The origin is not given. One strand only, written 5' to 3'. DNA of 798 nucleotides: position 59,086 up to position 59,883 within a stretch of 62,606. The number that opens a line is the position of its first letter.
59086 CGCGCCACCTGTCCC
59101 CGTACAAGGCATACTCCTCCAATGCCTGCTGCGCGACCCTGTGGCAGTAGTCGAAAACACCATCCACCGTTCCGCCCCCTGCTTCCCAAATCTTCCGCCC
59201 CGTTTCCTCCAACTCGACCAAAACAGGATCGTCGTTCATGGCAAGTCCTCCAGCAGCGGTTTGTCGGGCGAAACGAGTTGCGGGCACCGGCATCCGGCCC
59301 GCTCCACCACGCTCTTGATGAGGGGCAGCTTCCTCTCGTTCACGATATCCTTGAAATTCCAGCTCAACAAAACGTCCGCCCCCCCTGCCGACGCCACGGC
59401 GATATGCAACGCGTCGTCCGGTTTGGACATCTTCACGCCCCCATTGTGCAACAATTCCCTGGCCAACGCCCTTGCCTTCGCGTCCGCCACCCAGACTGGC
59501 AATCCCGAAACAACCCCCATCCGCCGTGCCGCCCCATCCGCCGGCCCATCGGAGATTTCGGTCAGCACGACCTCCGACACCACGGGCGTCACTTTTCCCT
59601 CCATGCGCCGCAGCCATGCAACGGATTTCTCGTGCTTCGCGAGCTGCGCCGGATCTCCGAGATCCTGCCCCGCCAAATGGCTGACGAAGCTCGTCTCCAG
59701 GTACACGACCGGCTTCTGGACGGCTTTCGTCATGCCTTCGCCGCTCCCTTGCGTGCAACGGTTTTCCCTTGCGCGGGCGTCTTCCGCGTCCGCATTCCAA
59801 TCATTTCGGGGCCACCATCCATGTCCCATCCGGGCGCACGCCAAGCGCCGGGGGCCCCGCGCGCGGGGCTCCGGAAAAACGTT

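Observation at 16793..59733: Two tandem copies of a unit in which a PIN-toxin cassette is chained by start/stop overlaps to a giant secreted-protein gene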

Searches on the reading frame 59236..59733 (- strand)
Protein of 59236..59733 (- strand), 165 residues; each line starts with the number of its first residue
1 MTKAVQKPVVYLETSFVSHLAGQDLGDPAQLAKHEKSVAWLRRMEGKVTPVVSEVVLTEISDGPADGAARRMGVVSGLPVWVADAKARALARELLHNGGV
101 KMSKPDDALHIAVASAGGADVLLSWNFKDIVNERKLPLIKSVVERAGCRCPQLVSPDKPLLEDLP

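Call 6: search_protein_families(library=pfam, proteins=[window:59236-59733:-], max_evalue=1)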
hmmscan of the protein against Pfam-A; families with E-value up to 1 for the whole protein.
window:59236-59733:- (165 aa): 2 families
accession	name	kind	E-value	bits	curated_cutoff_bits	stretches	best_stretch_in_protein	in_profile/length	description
PF01850.27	PIN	-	1.6e-05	25.9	23.6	1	32-122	16-108/120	PIN domain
PF13470.12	PIN_3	-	0.015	16.6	27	1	45-128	31-115/115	PIN domain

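Call 7: search_protein_families(library=ncbifam, proteins=[window:59236-59733:-], max_evalue=1)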
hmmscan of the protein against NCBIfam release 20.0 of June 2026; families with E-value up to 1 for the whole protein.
window:59236-59733:- (165 aa): 1 family
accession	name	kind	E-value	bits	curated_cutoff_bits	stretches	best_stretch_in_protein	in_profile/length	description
NF046100.1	RSP_2648_fam_PIN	equivalog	0.082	12.8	170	1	46-130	24-109/177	RSP_2648 family PIN domain-containing protein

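Call 10: find_encoding_contigs(protein=window:59236-59733:-, flank=10000, max_places=6)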
Protein window:59236-59733:- (165 aa): 4 contigs read that carry it; 3 places shown.
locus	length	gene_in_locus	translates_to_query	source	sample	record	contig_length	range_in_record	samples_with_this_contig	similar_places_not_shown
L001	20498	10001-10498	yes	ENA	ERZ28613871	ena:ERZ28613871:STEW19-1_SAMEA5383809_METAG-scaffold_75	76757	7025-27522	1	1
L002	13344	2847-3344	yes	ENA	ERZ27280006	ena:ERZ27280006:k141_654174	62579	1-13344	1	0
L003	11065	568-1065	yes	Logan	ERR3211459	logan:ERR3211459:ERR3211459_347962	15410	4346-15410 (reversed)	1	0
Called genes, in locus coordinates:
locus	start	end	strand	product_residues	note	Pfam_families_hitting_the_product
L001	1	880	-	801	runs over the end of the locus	PF00528:BPD_transp_1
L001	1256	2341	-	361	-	PF01207:Dus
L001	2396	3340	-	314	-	PF13310:Virulence_RhuM, PF02661:Fic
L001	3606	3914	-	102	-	-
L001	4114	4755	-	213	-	PF04127:DFP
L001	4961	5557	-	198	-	PF02441:Flavoprotein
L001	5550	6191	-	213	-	PF00625:Guanylate_kin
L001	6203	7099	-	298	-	PF03755:YicC-like_N, PF08340:YicC-like_C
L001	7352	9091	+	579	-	PF00989:PAS, PF13188:PAS_8 (faint), PF13426:PAS_9, PF24820:Diguanyl_cycl_sensor (weak), PF00989:PAS (weak), PF08448:PAS_4 (weak), PF13426:PAS_9, PF07228:SpoIIE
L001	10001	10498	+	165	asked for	PF01850:PIN (faint)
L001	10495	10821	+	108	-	-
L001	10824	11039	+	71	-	PF09720:Unstab_antitox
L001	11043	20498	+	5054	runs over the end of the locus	PF00041:fn3 (faint)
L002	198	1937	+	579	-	PF00989:PAS, PF13188:PAS_8 (faint), PF13426:PAS_9, PF24820:Diguanyl_cycl_sensor (weak), PF00989:PAS (weak), PF08448:PAS_4 (weak), PF13426:PAS_9, PF07228:SpoIIE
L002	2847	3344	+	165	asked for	PF01850:PIN (faint)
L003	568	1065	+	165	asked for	PF01850:PIN (faint)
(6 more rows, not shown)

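Call 11: find_homologous_proteins(query=window:59236-59733:-)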
Query window:59236-59733:- (165 aa): 29 proteins with E <= 0.001 among 213 candidates.
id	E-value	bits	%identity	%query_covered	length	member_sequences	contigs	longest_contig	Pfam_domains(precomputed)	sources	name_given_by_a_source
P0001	9.4e-88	310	89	100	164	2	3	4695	PF01850.28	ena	-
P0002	1.7e-79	283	84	97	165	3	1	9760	-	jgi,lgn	jgi:hypothetical protein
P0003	7.2e-74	265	75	100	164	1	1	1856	-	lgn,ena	-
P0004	1.8e-64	234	68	100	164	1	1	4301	-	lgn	-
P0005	4.1e-57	210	63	100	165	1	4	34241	-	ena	-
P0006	2.0e-56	208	64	100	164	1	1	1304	-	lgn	-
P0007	2.3e-56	208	63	99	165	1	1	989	-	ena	-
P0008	3.7e-55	204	65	100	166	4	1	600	-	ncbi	-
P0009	4.3e-55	204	65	100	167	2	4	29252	PF01850.28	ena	-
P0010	3.9e-54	201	65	100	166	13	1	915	PF01850.28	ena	-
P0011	4.0e-52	194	64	100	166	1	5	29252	-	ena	-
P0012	1.2e-51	193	63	97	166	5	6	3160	-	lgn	-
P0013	1.9e-51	192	62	97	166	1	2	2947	-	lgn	-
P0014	2.1e-51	192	62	100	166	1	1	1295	PF01850.28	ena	-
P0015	2.7e-51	191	62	100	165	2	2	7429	-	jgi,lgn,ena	jgi:predicted nucleic acid-binding protein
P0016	3.0e-50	188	61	100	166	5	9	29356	-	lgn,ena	-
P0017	6.7e-50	187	62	100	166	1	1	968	PF01850.28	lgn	-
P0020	5.0e-46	174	61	96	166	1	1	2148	PF01850.28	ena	-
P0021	6.3e-46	174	58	100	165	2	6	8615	PF01850.28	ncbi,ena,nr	ncbi:MAG: PIN domain-containing protein [Kiritimatiellae bacterium]|nr:PIN domain-containing protein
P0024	2.5e-19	88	35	96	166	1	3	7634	PF01850.28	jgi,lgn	jgi:hypothetical protein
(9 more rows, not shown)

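Call 12: find_encoding_contigs(protein=P0005, flank=10000, max_places=4)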
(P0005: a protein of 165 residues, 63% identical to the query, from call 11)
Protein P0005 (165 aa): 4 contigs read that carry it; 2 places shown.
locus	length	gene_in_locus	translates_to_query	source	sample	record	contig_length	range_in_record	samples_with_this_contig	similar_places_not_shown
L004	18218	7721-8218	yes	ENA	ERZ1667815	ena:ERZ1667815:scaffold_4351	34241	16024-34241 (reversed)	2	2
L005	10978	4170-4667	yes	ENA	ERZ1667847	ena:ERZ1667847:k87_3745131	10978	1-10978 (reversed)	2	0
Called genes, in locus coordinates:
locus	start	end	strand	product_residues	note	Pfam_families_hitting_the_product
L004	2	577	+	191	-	?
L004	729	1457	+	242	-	PF13641:Glyco_tranf_2_3, PF00535:Glycos_transf_2, PF10111:Glyco_tranf_2_2 (weak), PF13632:Glyco_trans_2_3 (weak)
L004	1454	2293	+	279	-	-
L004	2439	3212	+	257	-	PF13428:TPR_14 (faint)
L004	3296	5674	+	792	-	PF01315:Ald_Xan_dh_C, PF02738:MoCoBD_1, PF20256:MoCoBD_2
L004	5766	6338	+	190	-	-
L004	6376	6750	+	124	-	PF01219:DAGK_prokar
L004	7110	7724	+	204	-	PF17761:DUF1016_N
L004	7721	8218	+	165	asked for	-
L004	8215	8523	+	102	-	-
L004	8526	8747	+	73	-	PF09720:Unstab_antitox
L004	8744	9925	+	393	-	PF10387:DUF2442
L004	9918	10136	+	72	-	-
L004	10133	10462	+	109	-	-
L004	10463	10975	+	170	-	-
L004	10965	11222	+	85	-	-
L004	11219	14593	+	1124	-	-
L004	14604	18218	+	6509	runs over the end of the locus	PF00041:fn3 (faint), PF16655:PhoD_N (faint), PF21471:Reelin_subrepeat-B (faint)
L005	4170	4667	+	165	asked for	-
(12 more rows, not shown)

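Call 13: find_encoding_contigs(protein=P0009, flank=10000, max_places=4)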
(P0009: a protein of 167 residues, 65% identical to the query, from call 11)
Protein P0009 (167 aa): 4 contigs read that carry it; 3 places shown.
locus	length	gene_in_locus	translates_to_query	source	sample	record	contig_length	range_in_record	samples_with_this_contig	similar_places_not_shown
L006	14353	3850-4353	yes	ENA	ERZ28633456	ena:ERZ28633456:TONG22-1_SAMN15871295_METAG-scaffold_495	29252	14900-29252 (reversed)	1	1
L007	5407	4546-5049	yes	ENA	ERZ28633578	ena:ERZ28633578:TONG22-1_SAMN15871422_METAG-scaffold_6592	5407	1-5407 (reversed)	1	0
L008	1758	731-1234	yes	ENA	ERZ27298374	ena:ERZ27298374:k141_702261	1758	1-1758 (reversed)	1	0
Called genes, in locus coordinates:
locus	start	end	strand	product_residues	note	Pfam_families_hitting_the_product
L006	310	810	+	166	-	-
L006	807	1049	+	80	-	-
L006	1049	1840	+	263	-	PF10387:DUF2442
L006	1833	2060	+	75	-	-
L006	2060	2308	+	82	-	-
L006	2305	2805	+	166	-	PF01850:PIN (weak)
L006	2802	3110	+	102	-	-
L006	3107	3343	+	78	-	-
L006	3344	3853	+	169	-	PF17761:DUF1016_N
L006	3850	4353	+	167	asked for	PF01850:PIN (weak)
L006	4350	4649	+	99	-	-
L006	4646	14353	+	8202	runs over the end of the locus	?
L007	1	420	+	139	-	?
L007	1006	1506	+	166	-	-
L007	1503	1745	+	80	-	-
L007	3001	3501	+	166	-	PF01850:PIN (weak)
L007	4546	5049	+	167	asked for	PF01850:PIN (weak)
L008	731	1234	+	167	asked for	PF01850:PIN (weak)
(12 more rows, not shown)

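Call 14: find_encoding_contigs(protein=P0016, flank=10000, max_places=4)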
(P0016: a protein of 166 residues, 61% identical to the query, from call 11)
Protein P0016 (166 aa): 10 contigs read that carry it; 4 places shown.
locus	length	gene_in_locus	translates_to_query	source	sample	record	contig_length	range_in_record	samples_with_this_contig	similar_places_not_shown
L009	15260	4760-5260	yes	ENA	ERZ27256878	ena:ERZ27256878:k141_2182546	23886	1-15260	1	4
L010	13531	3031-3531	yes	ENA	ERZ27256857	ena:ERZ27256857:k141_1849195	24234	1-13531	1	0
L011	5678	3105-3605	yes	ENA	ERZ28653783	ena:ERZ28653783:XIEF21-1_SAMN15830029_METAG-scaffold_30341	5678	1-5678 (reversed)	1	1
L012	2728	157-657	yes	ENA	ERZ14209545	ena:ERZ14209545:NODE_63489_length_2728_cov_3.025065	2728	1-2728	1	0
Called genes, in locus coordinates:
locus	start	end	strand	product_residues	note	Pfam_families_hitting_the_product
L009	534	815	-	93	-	PF13711:DUF4160 (weak)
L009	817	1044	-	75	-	PF24848:DUF7723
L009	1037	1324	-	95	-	PF24849:DUF7724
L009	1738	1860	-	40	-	-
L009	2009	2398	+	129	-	-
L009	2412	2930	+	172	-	-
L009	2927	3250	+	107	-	-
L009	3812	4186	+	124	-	-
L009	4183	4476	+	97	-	-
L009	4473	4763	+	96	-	-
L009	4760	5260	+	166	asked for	-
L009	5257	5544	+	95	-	-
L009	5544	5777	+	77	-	PF13711:DUF4160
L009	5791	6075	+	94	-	PF10387:DUF2442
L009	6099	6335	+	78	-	-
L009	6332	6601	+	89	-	-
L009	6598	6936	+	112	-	-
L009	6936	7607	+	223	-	PF10543:ORF6N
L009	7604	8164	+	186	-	-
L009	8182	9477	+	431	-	-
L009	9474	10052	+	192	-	-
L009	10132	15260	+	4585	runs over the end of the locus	?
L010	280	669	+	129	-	-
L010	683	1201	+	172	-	-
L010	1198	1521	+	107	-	-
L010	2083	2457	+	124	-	-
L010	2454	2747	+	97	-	-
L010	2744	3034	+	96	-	-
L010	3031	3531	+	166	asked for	-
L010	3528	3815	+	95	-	-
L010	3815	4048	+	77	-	PF13711:DUF4160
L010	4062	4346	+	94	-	PF10387:DUF2442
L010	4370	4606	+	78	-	-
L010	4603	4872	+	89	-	-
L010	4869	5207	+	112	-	-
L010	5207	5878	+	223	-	PF10543:ORF6N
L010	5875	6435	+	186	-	-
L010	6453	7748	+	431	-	-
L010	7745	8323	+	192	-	-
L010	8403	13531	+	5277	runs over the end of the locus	?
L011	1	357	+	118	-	?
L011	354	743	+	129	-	-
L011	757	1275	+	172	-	-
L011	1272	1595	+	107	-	-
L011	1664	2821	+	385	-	PF17761:DUF1016_N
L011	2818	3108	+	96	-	-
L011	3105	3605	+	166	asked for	-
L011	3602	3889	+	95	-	-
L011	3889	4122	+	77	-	PF13711:DUF4160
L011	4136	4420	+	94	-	PF10387:DUF2442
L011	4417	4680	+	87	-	-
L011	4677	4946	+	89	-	-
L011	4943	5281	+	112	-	-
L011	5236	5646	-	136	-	PF01195:Pept_tRNA_hydro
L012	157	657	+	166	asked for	-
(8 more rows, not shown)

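Call 16: find_encoding_contigs(protein=P0021, flank=10000, max_places=4)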
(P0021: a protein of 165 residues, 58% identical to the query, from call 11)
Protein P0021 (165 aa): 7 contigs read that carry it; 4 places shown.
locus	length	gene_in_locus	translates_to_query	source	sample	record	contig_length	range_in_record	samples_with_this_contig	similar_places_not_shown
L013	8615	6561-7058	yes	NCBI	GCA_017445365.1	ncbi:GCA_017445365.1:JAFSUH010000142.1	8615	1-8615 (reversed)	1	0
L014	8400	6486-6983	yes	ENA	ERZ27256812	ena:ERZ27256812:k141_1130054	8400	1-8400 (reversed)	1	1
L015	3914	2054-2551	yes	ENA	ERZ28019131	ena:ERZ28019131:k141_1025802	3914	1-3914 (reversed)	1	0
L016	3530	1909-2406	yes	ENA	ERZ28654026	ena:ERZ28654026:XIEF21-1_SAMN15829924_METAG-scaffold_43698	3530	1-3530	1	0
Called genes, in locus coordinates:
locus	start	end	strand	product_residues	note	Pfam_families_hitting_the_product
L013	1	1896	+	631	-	?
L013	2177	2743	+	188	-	-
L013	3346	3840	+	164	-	-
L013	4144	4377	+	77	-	PF13711:DUF4160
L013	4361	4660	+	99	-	PF10387:DUF2442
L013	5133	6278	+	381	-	PF13173:AAA_14, PF13635:DUF4143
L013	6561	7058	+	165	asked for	PF01850:PIN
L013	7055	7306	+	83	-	-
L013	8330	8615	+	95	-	?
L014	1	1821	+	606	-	?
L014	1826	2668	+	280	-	PF13646:HEAT_2 (faint)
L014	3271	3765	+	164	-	-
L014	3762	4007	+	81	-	-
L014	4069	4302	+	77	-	PF13711:DUF4160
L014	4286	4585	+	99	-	PF10387:DUF2442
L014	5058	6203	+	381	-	PF13173:AAA_14, PF13635:DUF4143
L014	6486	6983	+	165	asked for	PF01850:PIN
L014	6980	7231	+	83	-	-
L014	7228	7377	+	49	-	-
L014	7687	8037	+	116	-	-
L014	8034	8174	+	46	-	-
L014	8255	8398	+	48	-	?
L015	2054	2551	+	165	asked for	PF01850:PIN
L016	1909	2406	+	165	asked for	PF01850:PIN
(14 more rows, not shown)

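Call 17: find_encoding_contigs(protein=P0024, flank=10000, max_places=4)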
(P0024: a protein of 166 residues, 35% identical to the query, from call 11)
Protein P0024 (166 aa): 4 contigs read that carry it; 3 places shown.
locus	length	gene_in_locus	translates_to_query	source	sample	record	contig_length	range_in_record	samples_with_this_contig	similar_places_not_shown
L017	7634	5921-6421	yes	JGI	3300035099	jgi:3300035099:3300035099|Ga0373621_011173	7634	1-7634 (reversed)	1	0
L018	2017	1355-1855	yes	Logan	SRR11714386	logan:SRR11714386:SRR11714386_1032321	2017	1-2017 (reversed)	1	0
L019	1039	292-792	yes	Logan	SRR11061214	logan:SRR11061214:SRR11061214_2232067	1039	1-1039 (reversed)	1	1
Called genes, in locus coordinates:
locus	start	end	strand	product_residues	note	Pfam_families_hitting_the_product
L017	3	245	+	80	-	?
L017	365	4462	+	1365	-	PF00873:ACR_tran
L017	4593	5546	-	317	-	PF13432:TPR_16 (faint), PF13414:TPR_11 (faint), PF14559:TPR_19 (weak), PF13431:TPR_17 (faint), PF00515:TPR_1 (weak), PF07719:TPR_2 (weak), PF13181:TPR_8 (faint)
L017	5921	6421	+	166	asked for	PF01850:PIN (faint)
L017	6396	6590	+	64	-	-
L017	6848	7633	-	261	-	?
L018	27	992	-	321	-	PF13432:TPR_16 (faint), PF13414:TPR_11 (faint), PF14559:TPR_19 (weak), PF13431:TPR_17 (faint), PF00515:TPR_1 (weak), PF07719:TPR_2 (weak), PF13181:TPR_8 (faint)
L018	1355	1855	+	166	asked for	PF01850:PIN (faint)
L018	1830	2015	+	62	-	?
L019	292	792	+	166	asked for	PF01850:PIN (faint)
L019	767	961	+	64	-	-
